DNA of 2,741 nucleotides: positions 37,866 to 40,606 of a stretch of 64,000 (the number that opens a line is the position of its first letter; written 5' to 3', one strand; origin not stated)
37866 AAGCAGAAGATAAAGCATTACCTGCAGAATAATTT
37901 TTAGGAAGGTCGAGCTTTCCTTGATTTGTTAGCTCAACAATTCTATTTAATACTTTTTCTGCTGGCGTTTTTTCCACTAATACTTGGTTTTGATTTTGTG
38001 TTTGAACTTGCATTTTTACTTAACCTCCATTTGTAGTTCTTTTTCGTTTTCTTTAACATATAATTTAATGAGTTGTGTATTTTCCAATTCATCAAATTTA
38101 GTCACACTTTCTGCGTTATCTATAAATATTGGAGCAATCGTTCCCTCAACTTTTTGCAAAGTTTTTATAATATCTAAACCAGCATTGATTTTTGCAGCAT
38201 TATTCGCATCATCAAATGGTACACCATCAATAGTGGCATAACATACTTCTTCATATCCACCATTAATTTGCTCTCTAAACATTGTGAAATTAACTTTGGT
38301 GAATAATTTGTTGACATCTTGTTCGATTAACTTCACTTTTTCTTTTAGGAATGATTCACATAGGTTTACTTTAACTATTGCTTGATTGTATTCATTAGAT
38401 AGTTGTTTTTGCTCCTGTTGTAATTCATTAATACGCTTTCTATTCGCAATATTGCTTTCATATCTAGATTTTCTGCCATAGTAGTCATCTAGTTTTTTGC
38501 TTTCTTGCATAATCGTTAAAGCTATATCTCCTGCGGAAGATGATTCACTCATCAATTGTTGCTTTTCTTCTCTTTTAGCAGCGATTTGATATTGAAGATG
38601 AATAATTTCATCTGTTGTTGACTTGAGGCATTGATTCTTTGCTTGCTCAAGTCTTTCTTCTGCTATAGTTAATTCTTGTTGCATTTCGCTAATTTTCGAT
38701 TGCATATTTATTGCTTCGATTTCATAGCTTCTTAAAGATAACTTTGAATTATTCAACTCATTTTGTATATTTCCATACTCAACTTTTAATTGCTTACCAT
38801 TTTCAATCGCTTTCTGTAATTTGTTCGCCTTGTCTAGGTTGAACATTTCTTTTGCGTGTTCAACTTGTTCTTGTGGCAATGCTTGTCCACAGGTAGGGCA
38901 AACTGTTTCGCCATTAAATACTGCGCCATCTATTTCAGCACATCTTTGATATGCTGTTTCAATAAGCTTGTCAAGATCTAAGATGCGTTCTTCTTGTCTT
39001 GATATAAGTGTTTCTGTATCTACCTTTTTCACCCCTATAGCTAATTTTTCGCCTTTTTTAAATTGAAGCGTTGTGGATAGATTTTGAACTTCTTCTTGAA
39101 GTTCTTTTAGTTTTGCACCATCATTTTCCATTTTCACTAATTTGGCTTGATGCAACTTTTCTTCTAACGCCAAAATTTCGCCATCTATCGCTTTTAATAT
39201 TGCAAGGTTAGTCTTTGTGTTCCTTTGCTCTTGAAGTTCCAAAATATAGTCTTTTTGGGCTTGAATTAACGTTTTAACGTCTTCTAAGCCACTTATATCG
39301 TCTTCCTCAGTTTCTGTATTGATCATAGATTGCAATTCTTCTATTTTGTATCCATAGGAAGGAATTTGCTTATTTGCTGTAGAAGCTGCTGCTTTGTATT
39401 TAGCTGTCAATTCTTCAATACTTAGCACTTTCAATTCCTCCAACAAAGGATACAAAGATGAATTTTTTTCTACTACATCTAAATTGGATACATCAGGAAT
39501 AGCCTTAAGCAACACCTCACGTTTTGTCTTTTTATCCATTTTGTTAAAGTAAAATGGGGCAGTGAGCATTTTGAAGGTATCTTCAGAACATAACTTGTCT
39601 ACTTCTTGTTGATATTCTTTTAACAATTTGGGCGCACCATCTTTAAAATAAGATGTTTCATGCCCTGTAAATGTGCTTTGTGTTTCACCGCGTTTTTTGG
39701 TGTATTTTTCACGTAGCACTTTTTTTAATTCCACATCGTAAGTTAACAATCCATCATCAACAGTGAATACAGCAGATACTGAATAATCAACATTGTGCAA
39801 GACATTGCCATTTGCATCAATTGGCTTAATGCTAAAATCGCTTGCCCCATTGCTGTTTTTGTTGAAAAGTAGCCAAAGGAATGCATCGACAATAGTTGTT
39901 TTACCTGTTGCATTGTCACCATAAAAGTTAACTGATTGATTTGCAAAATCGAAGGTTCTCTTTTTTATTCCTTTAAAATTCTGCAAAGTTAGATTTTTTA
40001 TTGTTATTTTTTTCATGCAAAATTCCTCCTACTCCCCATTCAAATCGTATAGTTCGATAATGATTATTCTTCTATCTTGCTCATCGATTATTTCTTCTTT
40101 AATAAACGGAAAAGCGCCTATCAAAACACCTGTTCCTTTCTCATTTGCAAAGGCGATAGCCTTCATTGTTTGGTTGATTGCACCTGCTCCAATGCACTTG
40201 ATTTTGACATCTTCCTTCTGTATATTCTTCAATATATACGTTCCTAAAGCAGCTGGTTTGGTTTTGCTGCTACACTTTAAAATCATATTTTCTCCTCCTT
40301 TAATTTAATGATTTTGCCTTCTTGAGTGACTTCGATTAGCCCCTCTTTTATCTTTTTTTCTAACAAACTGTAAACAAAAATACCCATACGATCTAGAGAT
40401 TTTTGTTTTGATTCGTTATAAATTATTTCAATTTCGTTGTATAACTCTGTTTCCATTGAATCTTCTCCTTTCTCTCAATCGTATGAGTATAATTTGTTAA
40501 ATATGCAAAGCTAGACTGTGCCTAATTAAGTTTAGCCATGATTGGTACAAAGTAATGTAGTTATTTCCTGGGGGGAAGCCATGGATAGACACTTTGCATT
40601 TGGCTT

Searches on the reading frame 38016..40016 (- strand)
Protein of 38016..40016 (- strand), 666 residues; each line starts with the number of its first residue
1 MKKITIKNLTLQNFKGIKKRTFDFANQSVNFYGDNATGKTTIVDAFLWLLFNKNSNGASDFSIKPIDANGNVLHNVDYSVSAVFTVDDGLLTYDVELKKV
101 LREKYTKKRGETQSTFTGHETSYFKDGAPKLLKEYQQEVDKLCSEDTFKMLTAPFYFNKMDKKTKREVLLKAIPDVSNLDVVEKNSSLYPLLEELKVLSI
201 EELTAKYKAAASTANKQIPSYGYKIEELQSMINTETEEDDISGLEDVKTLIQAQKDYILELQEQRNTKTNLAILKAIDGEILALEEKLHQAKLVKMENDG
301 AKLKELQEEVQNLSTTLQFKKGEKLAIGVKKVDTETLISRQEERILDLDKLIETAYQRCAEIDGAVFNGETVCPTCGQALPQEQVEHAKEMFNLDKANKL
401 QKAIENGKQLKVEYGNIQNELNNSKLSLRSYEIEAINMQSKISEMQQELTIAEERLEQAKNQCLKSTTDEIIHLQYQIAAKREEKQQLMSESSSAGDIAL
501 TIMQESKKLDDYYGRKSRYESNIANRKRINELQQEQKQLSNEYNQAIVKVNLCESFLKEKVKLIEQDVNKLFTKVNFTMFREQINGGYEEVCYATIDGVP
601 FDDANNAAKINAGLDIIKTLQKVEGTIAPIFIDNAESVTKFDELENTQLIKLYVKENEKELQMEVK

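Call 26: find_related_loci(query=window:38016-40016:-, collection=viral_contigs, flank=4000)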
Query window:38016-40016:- (666 aa) in viral_contigs; peptide patterns used: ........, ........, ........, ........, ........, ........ (x = any residue, [..] = any of these).
20 stretches matched a pattern; 1 encode a relative of the query (tblastn E <= 1e-3); 1 distinct loci.
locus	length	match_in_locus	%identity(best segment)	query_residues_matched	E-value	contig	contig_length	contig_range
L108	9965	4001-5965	25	1-659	6e-44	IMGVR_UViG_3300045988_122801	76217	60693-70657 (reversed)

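Call 65: search_protein_families(library=pfam, proteins=[window:38016-40016:-], max_evalue=0.01)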
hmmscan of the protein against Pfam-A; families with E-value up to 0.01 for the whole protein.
window:38016-40016:- (666 aa): 7 families
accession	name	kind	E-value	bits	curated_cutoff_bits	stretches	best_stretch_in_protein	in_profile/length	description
PF13476.12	AAA_23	-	1.6e-10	42.4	27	1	9-288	2-200/201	AAA domain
PF13175.12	AAA_15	-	6.3e-08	33.1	32.1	1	6-301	3-266/374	AAA ATPase domain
PF13555.12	AAA_29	-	6.2e-06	26.3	27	1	7-59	2-58/61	P-loop containing region of AAA domain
PF02463.25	SMC_N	-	1.6e-05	24.9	40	1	6-108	2-107/220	RecF/RecN/SMC N terminal domain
PF13304.12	AAA_21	-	0.00011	22.9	27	1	31-87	4-63/304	AAA domain, putative AbiEii toxin, Type IV TA system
PF04310.18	MukB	-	0.0011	19.2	23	1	5-51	5-51/226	MukB N-terminal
PF13514.12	AAA_27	-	0.0053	16.8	22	1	6-61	3-61/206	AAA domain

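Call 66: search_protein_families(library=phrogs, proteins=[window:38016-40016:-], max_evalue=0.001)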
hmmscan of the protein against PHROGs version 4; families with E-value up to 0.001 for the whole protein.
window:38016-40016:- (666 aa): 8 families
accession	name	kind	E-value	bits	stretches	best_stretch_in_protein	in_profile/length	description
phrog_77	-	DNA, RNA and nucleotide metabolism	7.5e-60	204.4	1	1-660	293-935/967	SbcC-like subunit of palindrome specific endonuclease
phrog_10445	-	unknown function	4.2e-55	188.1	1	2-276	1-270/296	-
phrog_21084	-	other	8.7e-41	141.1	1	284-664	13-394/396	recombinase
phrog_20188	-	DNA, RNA and nucleotide metabolism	1.4e-36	127.4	1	386-665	4-278/279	endonuclease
phrog_1499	-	unknown function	3.3e-27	96.8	2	3-362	2-311/427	-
phrog_25363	-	unknown function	6.2e-22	78.6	1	2-68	3-70/77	-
phrog_8323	-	unknown function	5.7e-05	22.8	1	3-212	48-248/623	-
phrog_7507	-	unknown function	0.00068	20.1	1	5-337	3-301/483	-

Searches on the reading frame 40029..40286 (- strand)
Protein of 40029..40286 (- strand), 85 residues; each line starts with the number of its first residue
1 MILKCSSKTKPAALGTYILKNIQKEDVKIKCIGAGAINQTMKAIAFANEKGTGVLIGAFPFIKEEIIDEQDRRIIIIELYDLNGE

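Call 65: search_protein_families(library=pfam, proteins=[window:40029-40286:-], max_evalue=0.01)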
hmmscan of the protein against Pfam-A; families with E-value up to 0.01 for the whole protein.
window:40029-40286:- (85 aa): 1 family
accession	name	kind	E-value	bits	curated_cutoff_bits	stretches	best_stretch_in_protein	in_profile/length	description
PF04232.17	SpoVS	-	6.1e-11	42.4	24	1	2-63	2-66/83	Stage V sporulation protein S (SpoVS)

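Call 66: search_protein_families(library=phrogs, proteins=[window:40029-40286:-], max_evalue=0.001)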
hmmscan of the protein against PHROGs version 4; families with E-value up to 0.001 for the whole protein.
window:40029-40286:- (85 aa): 1 family
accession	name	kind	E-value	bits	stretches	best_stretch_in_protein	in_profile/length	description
phrog_35646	-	moron, auxiliary metabolic gene and host takeover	2.9e-08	34.6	1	3-49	11-58/93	sporulation protein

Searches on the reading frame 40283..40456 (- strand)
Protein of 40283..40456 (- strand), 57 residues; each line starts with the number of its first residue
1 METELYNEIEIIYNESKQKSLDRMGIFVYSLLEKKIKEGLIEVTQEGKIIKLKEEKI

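Call 25: find_encoding_contigs(protein=window:40283-40456:-, flank=4000, max_places=10)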
Protein window:40283-40456:- (57 aa): no gene with exactly this product is on record in the collection.

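Call 48: find_related_loci(query=A3, collection=viral_contigs, flank=1500)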
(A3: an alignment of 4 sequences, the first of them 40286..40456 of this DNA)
Query A3 (57 aa) in viral_contigs; peptide patterns used: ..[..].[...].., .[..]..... (x = any residue, [..] = any of these).
341 stretches matched a pattern; 6 encode a relative of the query (tblastn E <= 1e-3); 6 distinct loci.
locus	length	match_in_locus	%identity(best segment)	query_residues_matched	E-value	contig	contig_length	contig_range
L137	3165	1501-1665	68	1-56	6e-18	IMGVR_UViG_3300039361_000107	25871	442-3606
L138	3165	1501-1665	68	1-56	6e-18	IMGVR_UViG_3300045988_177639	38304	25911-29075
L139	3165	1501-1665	68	1-56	6e-18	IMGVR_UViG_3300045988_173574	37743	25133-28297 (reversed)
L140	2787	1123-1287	68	1-56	6e-18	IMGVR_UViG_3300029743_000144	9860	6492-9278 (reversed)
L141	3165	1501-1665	68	1-56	6e-18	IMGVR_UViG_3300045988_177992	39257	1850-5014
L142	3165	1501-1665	68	1-56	6e-18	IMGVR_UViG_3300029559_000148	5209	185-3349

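Call 49: find_homologous_proteins(query=A3, max_evalue=0.001)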
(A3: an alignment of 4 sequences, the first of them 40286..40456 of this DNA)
Query A3 (4 sequences) (57 aa, profile of the alignment): 15 proteins with E <= 0.001 among 92 candidates.
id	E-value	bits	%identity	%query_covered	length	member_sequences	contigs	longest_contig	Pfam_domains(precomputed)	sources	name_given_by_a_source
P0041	2.9e-30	122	88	100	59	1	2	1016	-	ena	-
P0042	3.8e-30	122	100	100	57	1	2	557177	-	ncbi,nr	ncbi:MAG: hypothetical protein NC182_01800 [Prevotella sp.]|nr:hypothetical protein [Staphylococcus 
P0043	5.5e-30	121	75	100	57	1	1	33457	-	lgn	-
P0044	3.7e-27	112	77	100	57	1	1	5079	-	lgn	-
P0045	6.5e-26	108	68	98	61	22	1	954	-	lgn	-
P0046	7.1e-25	105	66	98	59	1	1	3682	-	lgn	-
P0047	8.0e-25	104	66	98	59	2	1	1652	-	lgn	-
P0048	1.2e-24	104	64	98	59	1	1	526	-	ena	-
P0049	3.6e-24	102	66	98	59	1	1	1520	-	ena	-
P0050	6.4e-24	102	68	98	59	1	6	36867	-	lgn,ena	-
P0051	3.5e-23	99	68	98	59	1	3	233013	-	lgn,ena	-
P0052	4.1e-23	99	70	98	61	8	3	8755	-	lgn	-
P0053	4.2e-21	93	70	75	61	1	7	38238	-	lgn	-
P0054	4.2e-20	89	67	75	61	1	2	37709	-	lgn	-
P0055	2.6e-13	68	62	65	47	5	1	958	-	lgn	-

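Call 50: find_encoding_contigs(protein=P0044, flank=1500, max_places=3)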
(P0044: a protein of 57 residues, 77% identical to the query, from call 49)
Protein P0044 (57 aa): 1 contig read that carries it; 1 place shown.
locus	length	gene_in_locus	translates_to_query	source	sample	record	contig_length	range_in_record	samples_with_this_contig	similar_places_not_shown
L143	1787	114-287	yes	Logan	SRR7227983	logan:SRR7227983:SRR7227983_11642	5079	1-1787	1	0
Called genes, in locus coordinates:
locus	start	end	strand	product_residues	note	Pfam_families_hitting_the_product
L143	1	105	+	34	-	?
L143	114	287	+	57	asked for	-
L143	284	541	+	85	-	PF04232:SpoVS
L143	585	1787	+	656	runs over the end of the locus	PF13175:AAA_15 (weak), PF13476:AAA_23 (weak)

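Call 51: find_encoding_contigs(protein=P0051, flank=1500, max_places=3)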
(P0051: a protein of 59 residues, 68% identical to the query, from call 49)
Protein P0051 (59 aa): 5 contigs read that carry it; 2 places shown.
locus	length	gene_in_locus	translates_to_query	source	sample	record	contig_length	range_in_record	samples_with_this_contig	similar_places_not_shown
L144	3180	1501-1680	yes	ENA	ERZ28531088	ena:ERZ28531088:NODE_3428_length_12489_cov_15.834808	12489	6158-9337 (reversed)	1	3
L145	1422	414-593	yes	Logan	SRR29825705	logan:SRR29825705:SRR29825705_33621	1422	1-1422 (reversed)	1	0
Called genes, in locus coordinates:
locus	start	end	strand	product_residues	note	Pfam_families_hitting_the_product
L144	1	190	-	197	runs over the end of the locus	-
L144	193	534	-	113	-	PF12844:HTH_19 (weak), PF13560:HTH_31 (weak), PF01381:HTH_3, PF13443:HTH_26 (weak)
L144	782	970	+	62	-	-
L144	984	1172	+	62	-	-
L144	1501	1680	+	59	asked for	-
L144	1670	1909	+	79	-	PF04232:SpoVS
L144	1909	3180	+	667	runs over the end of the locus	PF02463:SMC_N (weak), PF13175:AAA_15, PF13476:AAA_23, PF13514:AAA_27 (faint)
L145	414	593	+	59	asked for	-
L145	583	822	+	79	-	PF04232:SpoVS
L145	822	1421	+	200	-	?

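Call 52: find_encoding_contigs(protein=P0052, flank=1500, max_places=3)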
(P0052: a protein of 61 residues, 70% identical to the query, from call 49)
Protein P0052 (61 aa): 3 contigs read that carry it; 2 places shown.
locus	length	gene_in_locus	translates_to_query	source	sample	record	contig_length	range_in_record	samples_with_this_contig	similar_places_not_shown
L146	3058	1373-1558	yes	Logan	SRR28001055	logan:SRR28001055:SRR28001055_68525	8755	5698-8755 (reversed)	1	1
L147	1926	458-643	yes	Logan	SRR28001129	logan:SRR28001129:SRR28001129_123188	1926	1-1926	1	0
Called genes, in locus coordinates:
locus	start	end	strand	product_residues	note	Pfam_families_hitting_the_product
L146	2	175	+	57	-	?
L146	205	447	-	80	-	PF12844:HTH_19 (weak), PF13443:HTH_26 (weak), PF13560:HTH_31 (weak), PF01381:HTH_3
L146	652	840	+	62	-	-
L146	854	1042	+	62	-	-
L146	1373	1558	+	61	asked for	-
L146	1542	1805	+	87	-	PF04232:SpoVS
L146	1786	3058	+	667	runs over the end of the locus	PF13476:AAA_23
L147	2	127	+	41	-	?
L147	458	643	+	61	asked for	-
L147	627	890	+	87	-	PF04232:SpoVS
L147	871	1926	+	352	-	?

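Call 53: find_encoding_contigs(protein=P0053, flank=1500, max_places=4)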
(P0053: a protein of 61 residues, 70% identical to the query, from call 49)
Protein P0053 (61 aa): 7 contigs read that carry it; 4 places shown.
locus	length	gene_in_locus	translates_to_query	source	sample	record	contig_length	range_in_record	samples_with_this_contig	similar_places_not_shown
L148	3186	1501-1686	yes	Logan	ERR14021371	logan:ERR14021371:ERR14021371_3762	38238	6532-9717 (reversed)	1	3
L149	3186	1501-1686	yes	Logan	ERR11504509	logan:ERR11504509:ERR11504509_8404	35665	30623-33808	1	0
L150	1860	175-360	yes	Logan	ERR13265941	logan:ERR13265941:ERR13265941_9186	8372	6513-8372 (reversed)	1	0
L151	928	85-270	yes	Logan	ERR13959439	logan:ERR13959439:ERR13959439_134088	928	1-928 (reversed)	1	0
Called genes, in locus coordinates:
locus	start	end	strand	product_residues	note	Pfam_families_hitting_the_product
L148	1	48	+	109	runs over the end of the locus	PF06114:Peptidase_M78 (faint)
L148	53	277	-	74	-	PF09954:DUF2188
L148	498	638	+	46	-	-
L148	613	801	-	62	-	-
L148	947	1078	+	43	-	PF03869:Arc (weak)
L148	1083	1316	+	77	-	-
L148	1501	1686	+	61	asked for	-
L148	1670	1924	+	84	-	PF04232:SpoVS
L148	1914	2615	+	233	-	PF04404:ERF (weak)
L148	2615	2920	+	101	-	PF06156:YabA (weak)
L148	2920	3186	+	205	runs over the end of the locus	-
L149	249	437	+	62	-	PF08667:BetR (weak)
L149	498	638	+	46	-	-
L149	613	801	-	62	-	-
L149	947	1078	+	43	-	PF03869:Arc (weak)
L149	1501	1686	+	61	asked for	-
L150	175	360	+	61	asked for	-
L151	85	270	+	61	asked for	-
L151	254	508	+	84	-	PF04232:SpoVS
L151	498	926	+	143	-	?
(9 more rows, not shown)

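Call 65: search_protein_families(library=pfam, proteins=[window:40283-40456:-], max_evalue=0.01)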
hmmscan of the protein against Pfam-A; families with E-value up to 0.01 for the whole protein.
window:40283-40456:- (57 aa): 0 families

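Call 66: search_protein_families(library=phrogs, proteins=[window:40283-40456:-], max_evalue=0.001)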
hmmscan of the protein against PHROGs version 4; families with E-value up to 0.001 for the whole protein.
window:40283-40456:- (57 aa): 0 families
